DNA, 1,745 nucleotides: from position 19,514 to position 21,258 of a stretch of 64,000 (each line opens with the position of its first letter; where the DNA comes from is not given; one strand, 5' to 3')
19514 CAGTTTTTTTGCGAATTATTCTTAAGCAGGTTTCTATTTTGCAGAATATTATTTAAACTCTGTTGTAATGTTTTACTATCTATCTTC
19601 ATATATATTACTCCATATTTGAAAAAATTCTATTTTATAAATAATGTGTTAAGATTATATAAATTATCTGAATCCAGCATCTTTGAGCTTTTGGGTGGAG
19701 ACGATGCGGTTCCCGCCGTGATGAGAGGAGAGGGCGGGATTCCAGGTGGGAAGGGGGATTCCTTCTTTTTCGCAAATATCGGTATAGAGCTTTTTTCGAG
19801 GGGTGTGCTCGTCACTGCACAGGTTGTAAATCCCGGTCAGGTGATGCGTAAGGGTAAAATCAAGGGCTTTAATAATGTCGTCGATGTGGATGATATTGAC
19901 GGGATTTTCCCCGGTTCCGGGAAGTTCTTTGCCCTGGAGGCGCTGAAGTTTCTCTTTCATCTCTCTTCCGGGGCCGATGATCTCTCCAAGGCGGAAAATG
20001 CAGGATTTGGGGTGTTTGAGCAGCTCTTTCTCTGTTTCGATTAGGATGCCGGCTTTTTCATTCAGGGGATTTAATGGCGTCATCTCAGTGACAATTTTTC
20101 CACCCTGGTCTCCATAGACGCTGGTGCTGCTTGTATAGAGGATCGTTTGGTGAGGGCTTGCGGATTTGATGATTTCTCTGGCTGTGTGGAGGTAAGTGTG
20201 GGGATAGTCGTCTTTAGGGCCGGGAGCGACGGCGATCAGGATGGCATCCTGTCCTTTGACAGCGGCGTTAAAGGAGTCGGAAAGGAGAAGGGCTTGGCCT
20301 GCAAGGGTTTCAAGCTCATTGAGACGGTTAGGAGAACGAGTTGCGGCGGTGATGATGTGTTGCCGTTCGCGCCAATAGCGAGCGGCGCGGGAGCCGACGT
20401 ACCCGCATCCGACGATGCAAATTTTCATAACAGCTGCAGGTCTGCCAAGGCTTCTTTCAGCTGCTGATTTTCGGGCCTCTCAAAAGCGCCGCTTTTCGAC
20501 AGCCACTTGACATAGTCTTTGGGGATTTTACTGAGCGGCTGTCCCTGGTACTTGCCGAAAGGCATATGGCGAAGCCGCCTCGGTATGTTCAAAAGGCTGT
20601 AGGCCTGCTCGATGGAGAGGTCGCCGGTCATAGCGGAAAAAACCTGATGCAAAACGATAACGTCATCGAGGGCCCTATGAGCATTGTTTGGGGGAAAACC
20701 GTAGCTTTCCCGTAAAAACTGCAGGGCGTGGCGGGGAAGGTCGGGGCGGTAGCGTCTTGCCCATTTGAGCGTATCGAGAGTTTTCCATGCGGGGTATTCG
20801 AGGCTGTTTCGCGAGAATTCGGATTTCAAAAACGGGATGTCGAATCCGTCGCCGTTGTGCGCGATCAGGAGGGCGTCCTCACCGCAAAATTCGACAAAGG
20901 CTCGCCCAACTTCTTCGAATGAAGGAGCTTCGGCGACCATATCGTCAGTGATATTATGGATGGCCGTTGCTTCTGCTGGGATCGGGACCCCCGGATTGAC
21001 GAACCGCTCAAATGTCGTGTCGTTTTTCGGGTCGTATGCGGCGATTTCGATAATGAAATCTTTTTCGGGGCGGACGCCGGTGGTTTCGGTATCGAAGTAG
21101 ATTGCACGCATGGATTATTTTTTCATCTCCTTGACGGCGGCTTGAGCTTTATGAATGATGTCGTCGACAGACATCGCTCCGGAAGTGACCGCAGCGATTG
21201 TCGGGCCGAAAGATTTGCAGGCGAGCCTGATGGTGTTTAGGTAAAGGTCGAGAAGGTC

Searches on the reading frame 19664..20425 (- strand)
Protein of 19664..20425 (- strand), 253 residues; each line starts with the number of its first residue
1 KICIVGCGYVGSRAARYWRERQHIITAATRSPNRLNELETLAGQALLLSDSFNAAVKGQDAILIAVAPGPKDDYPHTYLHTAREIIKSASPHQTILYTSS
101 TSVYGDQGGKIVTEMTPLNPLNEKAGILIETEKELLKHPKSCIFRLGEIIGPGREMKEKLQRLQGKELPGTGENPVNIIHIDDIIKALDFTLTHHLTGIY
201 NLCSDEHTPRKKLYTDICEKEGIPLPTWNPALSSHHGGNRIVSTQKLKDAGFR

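Call 33: search_protein_families(library=pfam, proteins=[window:19664-20425:-], max_evalue=0.001)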
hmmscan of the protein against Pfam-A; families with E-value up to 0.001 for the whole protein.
window:19664-20425:- (253 aa): 4 families
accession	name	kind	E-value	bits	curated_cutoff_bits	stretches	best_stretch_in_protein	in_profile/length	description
PF01370.27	Epimerase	-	2.2e-10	40.8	20.9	1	2-202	1-239/240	NAD dependent epimerase/dehydratase family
PF13460.12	NAD_binding_10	-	2.4e-06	28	27.2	1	8-104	4-102/184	NAD(P)H-binding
PF03807.23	F420_oxidored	-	2.4e-05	25.3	21.6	1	1-69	1-70/94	NADP oxidoreductase coenzyme F420-dependent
PF03721.20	UDPG_MGDP_dh_N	-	5.6e-05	23.2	27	0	1-105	2-126/187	UDP-glucose/GDP-mannose dehydrogenase family, NAD binding domain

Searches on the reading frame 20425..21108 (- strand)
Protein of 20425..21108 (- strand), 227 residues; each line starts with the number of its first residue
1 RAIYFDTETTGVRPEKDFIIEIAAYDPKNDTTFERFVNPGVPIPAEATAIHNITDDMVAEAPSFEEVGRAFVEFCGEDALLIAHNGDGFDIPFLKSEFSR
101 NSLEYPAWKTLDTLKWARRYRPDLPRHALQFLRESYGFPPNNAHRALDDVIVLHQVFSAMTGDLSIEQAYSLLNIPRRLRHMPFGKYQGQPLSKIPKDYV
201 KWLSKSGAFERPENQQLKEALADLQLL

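Call 33: search_protein_families(library=pfam, proteins=[window:20425-21108:-], max_evalue=0.001)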
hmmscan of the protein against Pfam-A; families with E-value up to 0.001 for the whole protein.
window:20425-21108:- (227 aa): 4 families
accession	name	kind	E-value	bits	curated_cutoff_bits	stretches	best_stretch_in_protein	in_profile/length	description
PF00929.31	RNase_T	-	2.3e-37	129.5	24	1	4-157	2-164/164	Exonuclease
PF13482.12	RNase_H_2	-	1.8e-10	41.4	22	1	3-136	1-113/165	RNase_H superfamily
PF12843.12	QSregVF_b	-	4.7e-10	39.6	22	1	180-209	11-39/66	Putative quorum-sensing-regulated virulence factor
PF16473.11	Rv2179c-like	-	2.6e-05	24.4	27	1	4-160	4-176/177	3'-5' exoribonuclease Rv2179c-like domain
